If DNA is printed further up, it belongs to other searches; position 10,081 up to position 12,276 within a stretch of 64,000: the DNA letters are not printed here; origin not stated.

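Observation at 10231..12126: S24/S26-type peptidase-GNAT-nucleotidyltransferase tri-domain protein divergent from the rSAM operon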

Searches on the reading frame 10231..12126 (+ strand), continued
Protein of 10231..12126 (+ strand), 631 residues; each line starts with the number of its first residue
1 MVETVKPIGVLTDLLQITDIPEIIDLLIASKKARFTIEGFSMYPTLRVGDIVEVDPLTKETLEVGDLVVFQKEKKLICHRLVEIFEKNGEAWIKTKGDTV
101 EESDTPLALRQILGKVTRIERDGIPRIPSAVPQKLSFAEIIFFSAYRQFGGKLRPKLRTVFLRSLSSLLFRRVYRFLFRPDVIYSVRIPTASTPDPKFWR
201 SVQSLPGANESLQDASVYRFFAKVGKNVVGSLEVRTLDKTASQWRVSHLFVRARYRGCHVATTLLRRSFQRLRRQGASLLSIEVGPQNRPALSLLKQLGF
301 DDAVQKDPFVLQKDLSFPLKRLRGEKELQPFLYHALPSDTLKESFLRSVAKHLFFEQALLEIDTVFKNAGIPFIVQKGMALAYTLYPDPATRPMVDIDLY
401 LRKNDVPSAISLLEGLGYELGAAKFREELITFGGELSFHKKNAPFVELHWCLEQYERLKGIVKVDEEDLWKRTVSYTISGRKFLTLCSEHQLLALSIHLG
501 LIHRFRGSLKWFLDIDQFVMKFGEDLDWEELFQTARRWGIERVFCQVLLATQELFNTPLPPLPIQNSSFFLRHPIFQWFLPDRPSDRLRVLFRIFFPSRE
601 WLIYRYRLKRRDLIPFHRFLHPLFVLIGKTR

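Call 40: search_protein_representatives(alignment_id=A2)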
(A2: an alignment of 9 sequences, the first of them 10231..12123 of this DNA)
Query: 9 sequences, 631 profile positions. Proteins with E-value up to 0.001 (for the whole library): 51534; up to 1e-10: 15241; up to 1e-30: 293. The best 150 are listed.
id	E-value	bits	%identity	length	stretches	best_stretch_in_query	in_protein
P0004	0.0e+00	1035.8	-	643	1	3-631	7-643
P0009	2.0e-244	829.1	-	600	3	346-629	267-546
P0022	1.8e-104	366.8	-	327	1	323-629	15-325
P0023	3.0e-93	329.7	-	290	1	42-316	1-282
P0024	8.1e-72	258.9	-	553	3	339-560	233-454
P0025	7.0e-61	222.8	-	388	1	348-626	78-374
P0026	3.9e-57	210.4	-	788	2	16-340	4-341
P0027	2.0e-56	208.1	-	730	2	29-305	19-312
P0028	3.2e-56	207.4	-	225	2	4-129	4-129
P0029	1.2e-53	198.9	-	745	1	7-564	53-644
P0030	3.0e-53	197.6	-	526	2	322-627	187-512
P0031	7.3e-53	196.3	-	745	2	29-305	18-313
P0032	1.3e-52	195.5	-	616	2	332-629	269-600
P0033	2.0e-52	194.8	-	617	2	216-554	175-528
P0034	5.4e-52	193.4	-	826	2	339-567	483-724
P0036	1.5e-50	188.6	-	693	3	311-570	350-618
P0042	3.8e-48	180.7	-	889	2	316-551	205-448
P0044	1.3e-47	179.0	-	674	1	25-548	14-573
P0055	2.5e-45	171.4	-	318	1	12-323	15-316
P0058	8.1e-45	169.7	-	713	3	326-561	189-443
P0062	8.2e-44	166.4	-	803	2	324-561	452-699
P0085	7.7e-40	153.3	-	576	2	24-130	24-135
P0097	6.6e-38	146.9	-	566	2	321-550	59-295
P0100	1.1e-37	146.2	-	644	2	332-540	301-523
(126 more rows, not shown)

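Call 44: list_cluster_members(proteins=[P0024, P0027, P0029, P0030, P0036, P0044, P0055, P0058, P0097, P0085])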
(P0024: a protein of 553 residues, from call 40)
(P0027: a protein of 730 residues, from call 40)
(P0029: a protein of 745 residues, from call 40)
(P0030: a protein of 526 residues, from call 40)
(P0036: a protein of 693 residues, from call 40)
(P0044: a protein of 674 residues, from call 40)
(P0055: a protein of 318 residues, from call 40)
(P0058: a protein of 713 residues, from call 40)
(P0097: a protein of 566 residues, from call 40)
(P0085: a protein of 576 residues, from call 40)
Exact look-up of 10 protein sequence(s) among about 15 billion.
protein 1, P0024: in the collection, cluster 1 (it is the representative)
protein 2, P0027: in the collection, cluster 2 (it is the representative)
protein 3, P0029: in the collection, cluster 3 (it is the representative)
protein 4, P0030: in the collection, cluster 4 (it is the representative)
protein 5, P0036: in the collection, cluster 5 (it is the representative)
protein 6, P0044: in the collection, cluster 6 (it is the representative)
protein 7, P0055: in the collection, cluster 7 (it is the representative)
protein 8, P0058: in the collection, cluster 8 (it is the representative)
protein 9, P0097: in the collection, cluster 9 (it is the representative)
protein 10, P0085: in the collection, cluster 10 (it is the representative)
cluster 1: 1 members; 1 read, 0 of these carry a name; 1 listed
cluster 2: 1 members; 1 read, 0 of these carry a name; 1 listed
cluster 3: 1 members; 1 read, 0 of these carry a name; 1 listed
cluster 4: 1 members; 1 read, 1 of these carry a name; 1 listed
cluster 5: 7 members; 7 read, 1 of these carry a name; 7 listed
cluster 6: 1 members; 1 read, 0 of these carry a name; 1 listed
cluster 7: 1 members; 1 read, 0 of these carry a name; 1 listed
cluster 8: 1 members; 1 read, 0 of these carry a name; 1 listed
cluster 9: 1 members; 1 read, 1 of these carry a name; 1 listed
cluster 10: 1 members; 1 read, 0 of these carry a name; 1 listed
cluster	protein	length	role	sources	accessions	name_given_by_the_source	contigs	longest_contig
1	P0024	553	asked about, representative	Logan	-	-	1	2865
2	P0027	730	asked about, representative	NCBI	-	-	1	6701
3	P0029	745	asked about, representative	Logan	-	-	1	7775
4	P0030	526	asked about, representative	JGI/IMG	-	hypothetical protein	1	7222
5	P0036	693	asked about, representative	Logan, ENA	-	-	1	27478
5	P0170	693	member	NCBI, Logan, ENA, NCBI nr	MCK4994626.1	MAG: signal peptidase I [Candidatus Omnitrophica bacterium] | signal peptidase I [Candidatus Omnitrophota bacterium]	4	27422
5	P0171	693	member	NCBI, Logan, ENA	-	-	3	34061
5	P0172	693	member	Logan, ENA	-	-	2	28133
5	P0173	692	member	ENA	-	-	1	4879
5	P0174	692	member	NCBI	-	-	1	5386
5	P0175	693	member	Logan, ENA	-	-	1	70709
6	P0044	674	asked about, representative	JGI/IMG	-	-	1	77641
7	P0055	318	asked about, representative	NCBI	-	-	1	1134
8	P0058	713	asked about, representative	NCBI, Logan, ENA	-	-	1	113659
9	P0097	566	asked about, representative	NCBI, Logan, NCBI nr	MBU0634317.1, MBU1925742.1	MAG: nucleotidyltransferase family protein [Candidatus Omnitrophica bacterium] | nucleotidyltransferase family protein [Candidatus Omnitrophota bacterium]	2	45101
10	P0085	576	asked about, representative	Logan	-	-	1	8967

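Call 48: find_related_loci(query=A1, collection=genome_contigs, flank=10000)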
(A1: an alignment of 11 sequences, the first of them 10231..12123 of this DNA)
Query A1 (631 aa) in genome_contigs; peptide patterns used: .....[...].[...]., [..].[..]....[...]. (x = any residue, [..] = any of these).
89 stretches matched a pattern; 44 encode a relative of the query (tblastn E <= 1e-3); 44 distinct loci.
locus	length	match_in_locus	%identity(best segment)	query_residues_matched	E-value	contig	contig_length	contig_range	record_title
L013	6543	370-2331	49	1-631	0e+0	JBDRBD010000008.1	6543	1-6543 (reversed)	MAG: Candidatus Omnitrophota bacterium isolate MEGAHIT-group-1.1039 k141_12404719, whole genome shotgun sequence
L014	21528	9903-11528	42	30-629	5e-146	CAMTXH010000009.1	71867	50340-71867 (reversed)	MAG: uncultured Omnitrophica bacterium isolate G01_MAG_00006 genome assembly, contig: G01_MAG_00006_000000000013, whole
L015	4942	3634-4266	30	352-560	1e-23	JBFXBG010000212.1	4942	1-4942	MAG: Gemmatimonadales bacterium isolate CA_2019_TPBS_40 NODE_59932_length_4942_cov_5.003115_TPBS, whole genome shotgun s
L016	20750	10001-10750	34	319-560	1e-21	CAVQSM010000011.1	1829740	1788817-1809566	MAG: uncultured Chloroflexia bacterium isolate MFD09964.bin.2.119 genome assembly, contig: contig_4347, whole genome sho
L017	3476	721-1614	28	321-616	1e-21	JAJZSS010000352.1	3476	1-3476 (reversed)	MAG: Chloroflexota bacterium isolate SKS3.bin4 NODE_46086_length_3476_cov_0.921768, whole genome shotgun sequence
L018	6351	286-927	31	340-560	2e-21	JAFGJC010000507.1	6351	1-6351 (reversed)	MAG: candidate division CSSED10-310 bacterium isolate Zod_Metabat.252 k87_14579921, whole genome shotgun sequence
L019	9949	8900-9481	34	370-561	9e-21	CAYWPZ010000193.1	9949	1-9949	MAG TPA_asm: uncultured Caldilineales bacterium isolate binchicken_co107_52 genome assembly, contig: NODE_15094_length_9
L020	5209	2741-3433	31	338-560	1e-20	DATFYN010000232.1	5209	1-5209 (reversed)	MAG TPA_asm: Myxococcota bacterium isolate SMAG_U9544 k141_984954, whole genome shotgun sequence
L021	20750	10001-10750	33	319-560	5e-20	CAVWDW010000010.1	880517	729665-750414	MAG: uncultured Chloroflexia bacterium isolate MFD03804.bin.1.269 genome assembly, contig: contig_8039, whole genome sho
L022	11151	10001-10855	28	359-617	7e-20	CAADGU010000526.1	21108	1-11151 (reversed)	uncultured Chloroflexi bacterium isolate CFX4.fa.gz genome assembly, contig: k127_447100, whole genome shotgun sequence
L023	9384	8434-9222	27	340-626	8e-20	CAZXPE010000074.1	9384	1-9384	MAG TPA_asm: uncultured bacterium isolate SRP090828_co1_86 genome assembly, contig: NODE_1434_length_9384_cov_10.459428,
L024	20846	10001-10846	27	277-560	1e-19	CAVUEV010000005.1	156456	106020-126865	MAG: uncultured Actinomycetes bacterium isolate MFD04944.bin.2.45 genome assembly, contig: contig_45766, whole genome sh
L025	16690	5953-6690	27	326-560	1e-19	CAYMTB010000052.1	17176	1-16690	MAG TPA_asm: uncultured Syntrophorhabdaceae bacterium isolate SRP142039_co1_93 genome assembly, contig: NODE_2520_length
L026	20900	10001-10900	27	256-556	1e-18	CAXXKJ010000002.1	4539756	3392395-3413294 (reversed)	MAG: bacterium isolate 130ea89d-4dea-436c-9ca1-374b83f7be77 genome assembly, contig: contig_2, whole genome shotgun sequ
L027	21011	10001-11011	24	336-631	1e-17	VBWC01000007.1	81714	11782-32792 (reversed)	MAG: Gammaproteobacteria bacterium isolate X1_MaxBin.010 scaffold_71, whole genome shotgun sequence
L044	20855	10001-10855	24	339-611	3e-10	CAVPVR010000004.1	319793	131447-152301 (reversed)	MAG: uncultured delta proteobacterium isolate MFD09964.bin.1.66 genome assembly, contig: contig_14692, whole genome shot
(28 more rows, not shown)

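Call 68: search_protein_families(library=pfam, proteins=[P0034, P0062, P0042, P0026, P0029, P0058, P0097, P0024, P0055, P0100], max_evalue=0.01)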
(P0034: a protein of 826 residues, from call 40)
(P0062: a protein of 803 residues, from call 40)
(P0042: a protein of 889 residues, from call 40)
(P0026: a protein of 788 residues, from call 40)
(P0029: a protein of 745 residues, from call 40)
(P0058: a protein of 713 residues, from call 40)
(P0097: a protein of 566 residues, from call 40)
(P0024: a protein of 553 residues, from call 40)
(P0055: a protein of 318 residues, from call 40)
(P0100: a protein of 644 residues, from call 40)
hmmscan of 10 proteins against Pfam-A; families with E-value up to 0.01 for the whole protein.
P0034 (826 aa): 2 families
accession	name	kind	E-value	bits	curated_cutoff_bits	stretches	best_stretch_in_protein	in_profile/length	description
PF14907.12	NTP_transf_5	-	8.7e-59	199.5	31.2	1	459-712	3-248/249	Uncharacterised nucleotidyltransferase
PF04932.20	Wzy_C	-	2.3e-18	66.9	31.7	1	193-351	2-149/149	O-Antigen ligase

P0062 (803 aa): 3 families
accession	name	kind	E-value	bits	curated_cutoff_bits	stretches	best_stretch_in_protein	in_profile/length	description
PF14907.12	NTP_transf_5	-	4.2e-56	190.7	31.2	1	442-694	2-249/249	Uncharacterised nucleotidyltransferase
PF04932.20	Wzy_C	-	4.9e-25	88.5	31.7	1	204-343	2-148/149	O-Antigen ligase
PF12670.12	DUF3792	-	0.00026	21.6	31.3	1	339-406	38-107/115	Protein of unknown function (DUF3792)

P0042 (889 aa): 6 families
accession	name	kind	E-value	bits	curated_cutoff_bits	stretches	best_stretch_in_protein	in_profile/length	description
PF14907.12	NTP_transf_5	-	1.6e-44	152.8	31.2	1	187-448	3-244/249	Uncharacterised nucleotidyltransferase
PF10531.15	SLBB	-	2.6e-19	69.2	27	2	771-821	2-51/55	SLBB domain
PF22461.2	SLBB_2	-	4.1e-14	52.9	27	1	770-850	2-79/79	SLBB domain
PF02563.21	Poly_export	-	5.2e-14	52.6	28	1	598-669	5-76/77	Polysaccharide biosynthesis/export protein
PF00717.28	Peptidase_S24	-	1.6e-05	25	23.3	1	21-75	38-87/116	Peptidase S24-like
PF08007.18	JmjC_2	-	0.0037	17.2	22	0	742-763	80-101/127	JmjC domain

P0026 (788 aa): 8 families
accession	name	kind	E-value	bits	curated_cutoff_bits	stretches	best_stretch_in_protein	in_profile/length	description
PF14907.12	NTP_transf_5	-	5.7e-46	157.5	31.2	1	424-679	2-248/249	Uncharacterised nucleotidyltransferase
PF00583.31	Acetyltransf_1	-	1.2e-14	55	20.7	1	204-305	18-116/116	Acetyltransferase (GNAT) family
PF13508.13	Acetyltransf_7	-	6.6e-10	39.7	27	1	219-307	3-84/84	Acetyltransferase (GNAT) domain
PF13673.13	Acetyltransf_10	-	1.3e-06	28.8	23.6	1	228-309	40-111/128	Acetyltransferase (GNAT) domain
PF08445.16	FR47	-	5e-06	26.8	22.1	1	249-308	22-80/86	FR47-like protein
PF00717.28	Peptidase_S24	-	1.3e-05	25.4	23.3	1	13-74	26-85/116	Peptidase S24-like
PF13420.13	Acetyltransf_4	-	0.0012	19.3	24.3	1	229-315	59-144/155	Acetyltransferase (GNAT) domain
PF13302.13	Acetyltransf_3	-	0.003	18.7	25.4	1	227-306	61-138/138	Acetyltransferase (GNAT) domain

P0029 (745 aa): 2 families
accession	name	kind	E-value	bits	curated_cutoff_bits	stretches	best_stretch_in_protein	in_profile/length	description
PF14907.12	NTP_transf_5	-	4.6e-51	174.2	31.2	1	388-636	2-249/249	Uncharacterised nucleotidyltransferase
PF00583.31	Acetyltransf_1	-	0.0056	17.4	20.7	0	268-336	27-93/116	Acetyltransferase (GNAT) family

P0058 (713 aa): 8 families
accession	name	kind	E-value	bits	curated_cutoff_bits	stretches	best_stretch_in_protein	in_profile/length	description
PF14907.12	NTP_transf_5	-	1.4e-46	159.6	31.2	1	177-438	2-249/249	Uncharacterised nucleotidyltransferase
PF00583.31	Acetyltransf_1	-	8.6e-13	49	20.7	1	601-689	28-116/116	Acetyltransferase (GNAT) family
PF13508.13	Acetyltransf_7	-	2.9e-08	34.4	27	1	605-690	2-83/84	Acetyltransferase (GNAT) domain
PF13673.13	Acetyltransf_10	-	1.2e-06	29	23.6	1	592-695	18-113/128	Acetyltransferase (GNAT) domain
PF00717.28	Peptidase_S24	-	1.6e-05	25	23.3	1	17-88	32-97/116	Peptidase S24-like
PF08445.16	FR47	-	7.2e-05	23.1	22.1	1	635-691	24-79/86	FR47-like protein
PF14542.12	Acetyltransf_CG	-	0.00019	21.9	30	1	623-666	14-58/80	GCN5-related N-acetyl-transferase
PF10502.14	Peptidase_S26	-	0.0027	18.1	22.9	1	23-71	26-78/168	Signal peptidase, peptidase S26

P0097 (566 aa): 2 families
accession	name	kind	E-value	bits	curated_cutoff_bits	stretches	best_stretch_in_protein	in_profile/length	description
PF14907.12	NTP_transf_5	-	2.8e-39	135.6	31.2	1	53-293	3-241/249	Uncharacterised nucleotidyltransferase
PF00717.28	Peptidase_S24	-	0.001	19.2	23.3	1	424-482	30-86/116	Peptidase S24-like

P0024 (553 aa): 2 families
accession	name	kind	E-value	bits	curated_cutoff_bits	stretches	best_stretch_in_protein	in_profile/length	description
PF14907.12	NTP_transf_5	-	5.3e-60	203.5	31.2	1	198-449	3-248/249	Uncharacterised nucleotidyltransferase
PF00717.28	Peptidase_S24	-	0.0019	18.3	23.3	1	28-88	37-92/116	Peptidase S24-like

P0055 (318 aa): 6 families
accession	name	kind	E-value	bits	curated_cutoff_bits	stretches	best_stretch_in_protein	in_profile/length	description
PF00583.31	Acetyltransf_1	-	4.4e-07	30.6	20.7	1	211-292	32-116/116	Acetyltransferase (GNAT) family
PF00717.28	Peptidase_S24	-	4.8e-06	26.7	23.3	1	31-94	31-85/116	Peptidase S24-like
PF13508.13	Acetyltransf_7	-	1.4e-05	25.8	27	1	223-294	14-84/84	Acetyltransferase (GNAT) domain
PF08445.16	FR47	-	0.00024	21.5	22.1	1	238-295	24-80/86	FR47-like protein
PF13673.13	Acetyltransf_10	-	0.0013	19.1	23.6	1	215-299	34-114/128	Acetyltransferase (GNAT) domain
PF10502.14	Peptidase_S26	-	0.0041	17.5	22.9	0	37-125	25-79/168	Signal peptidase, peptidase S26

P0100 (644 aa): 3 families
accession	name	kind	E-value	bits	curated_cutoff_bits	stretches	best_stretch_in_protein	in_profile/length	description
PF14907.12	NTP_transf_5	-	2.2e-51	175.3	31.2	1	285-539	4-249/249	Uncharacterised nucleotidyltransferase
PF10502.14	Peptidase_S26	-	1.3e-07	32.2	22.9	1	17-75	29-90/168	Signal peptidase, peptidase S26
PF00717.28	Peptidase_S24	-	2.4e-05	24.4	23.3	1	15-95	39-116/116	Peptidase S24-like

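Call 70: search_protein_families(library=pfam, proteins=[L044:4387-6456:-, L044:6580-7050:-, L023:4930-5373:+, L044:9776-10915:+], max_evalue=0.01)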
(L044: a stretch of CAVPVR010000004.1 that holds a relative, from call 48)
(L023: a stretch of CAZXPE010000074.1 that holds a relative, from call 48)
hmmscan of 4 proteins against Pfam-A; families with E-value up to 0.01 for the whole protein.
L044:4387-6456:- (689 aa): 1 family
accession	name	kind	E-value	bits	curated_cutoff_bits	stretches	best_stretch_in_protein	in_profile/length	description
PF04932.20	Wzy_C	-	2.8e-14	53.6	31.7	1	273-410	3-148/149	O-Antigen ligase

L044:6580-7050:- (156 aa): 1 family
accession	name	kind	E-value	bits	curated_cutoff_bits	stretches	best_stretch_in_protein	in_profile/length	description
PF00717.28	Peptidase_S24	-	0.00022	21.3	23.3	1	9-105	22-114/116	Peptidase S24-like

L023:4930-5373:+ (147 aa): 1 family
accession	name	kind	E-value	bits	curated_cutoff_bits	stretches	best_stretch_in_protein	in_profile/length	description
PF00717.28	Peptidase_S24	-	9.4e-05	22.5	23.3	1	20-73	31-82/116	Peptidase S24-like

L044:9776-10915:+ (379 aa): 1 family
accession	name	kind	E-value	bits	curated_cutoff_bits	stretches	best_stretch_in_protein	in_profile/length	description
PF14907.12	NTP_transf_5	-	3.1e-45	155.1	31.2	1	50-288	14-247/249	Uncharacterised nucleotidyltransferase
